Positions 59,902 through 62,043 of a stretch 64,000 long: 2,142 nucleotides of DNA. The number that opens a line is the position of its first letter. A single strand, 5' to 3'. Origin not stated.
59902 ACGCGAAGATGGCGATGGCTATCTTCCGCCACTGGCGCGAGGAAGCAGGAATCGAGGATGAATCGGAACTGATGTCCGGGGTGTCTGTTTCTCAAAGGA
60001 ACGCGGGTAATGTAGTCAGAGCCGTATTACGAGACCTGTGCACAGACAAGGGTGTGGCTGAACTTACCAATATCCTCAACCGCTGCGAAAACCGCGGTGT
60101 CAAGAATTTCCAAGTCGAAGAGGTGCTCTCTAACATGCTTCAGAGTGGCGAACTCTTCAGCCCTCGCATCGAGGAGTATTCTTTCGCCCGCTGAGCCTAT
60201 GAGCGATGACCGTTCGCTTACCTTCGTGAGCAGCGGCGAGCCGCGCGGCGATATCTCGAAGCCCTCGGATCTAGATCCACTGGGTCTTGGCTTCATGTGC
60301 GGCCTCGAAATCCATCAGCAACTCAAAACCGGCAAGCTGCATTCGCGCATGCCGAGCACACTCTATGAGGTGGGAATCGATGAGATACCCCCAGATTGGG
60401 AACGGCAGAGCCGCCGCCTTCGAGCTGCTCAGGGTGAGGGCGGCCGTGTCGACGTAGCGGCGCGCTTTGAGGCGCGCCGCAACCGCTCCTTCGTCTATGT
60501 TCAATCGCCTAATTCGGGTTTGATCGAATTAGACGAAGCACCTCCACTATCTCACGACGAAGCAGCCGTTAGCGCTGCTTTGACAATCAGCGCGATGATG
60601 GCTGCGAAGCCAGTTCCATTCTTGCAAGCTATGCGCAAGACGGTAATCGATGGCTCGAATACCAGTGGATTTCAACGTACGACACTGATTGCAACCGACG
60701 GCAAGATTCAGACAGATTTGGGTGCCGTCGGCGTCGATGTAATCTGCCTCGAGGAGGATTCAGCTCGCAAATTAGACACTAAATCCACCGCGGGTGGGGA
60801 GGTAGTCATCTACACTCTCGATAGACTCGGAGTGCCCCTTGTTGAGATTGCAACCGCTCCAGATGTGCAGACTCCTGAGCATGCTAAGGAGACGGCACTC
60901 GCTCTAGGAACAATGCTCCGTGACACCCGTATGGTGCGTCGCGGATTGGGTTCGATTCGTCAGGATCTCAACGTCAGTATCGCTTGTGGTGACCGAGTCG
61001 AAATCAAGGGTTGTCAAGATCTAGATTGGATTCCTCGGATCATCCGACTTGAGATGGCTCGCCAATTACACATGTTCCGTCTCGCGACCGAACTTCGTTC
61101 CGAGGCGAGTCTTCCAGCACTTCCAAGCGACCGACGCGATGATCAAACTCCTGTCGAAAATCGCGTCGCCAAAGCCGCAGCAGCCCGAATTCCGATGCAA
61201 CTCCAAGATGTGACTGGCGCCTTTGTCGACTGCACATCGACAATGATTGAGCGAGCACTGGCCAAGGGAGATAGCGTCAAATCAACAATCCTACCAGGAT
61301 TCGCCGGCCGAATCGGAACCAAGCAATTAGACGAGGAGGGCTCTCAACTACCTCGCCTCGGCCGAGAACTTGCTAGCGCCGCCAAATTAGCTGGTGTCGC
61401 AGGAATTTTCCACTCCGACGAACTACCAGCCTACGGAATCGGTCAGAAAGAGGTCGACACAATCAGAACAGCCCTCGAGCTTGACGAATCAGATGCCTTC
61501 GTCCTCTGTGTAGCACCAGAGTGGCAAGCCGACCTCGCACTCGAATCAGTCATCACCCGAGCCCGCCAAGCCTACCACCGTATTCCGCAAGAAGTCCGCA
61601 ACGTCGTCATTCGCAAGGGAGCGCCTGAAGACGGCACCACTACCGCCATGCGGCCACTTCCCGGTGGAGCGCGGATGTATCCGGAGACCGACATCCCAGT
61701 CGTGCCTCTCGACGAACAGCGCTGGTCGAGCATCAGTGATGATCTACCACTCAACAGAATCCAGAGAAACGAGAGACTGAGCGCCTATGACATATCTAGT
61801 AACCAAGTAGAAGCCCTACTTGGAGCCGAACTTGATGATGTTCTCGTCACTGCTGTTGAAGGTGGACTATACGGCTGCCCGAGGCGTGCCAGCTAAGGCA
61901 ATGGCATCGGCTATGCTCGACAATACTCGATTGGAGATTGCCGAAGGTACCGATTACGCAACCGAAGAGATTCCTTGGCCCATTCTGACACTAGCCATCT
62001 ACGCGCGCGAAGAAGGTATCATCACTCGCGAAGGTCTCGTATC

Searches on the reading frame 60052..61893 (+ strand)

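Call 26: search_protein_families(library=pfam, proteins=[window:60052-61893:+], max_evalue=0.00001)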
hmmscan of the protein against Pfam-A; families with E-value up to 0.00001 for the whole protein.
window:60052-61893:+ (614 aa): 2 families
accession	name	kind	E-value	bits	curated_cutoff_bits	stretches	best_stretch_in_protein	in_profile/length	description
PF02934.20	GatB_N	-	5.4e-43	147.6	23.4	1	82-556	2-274/277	GatB/GatE catalytic domain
PF02938.19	GAD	-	1e-07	32.5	23.4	1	399-492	1-90/95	GAD domain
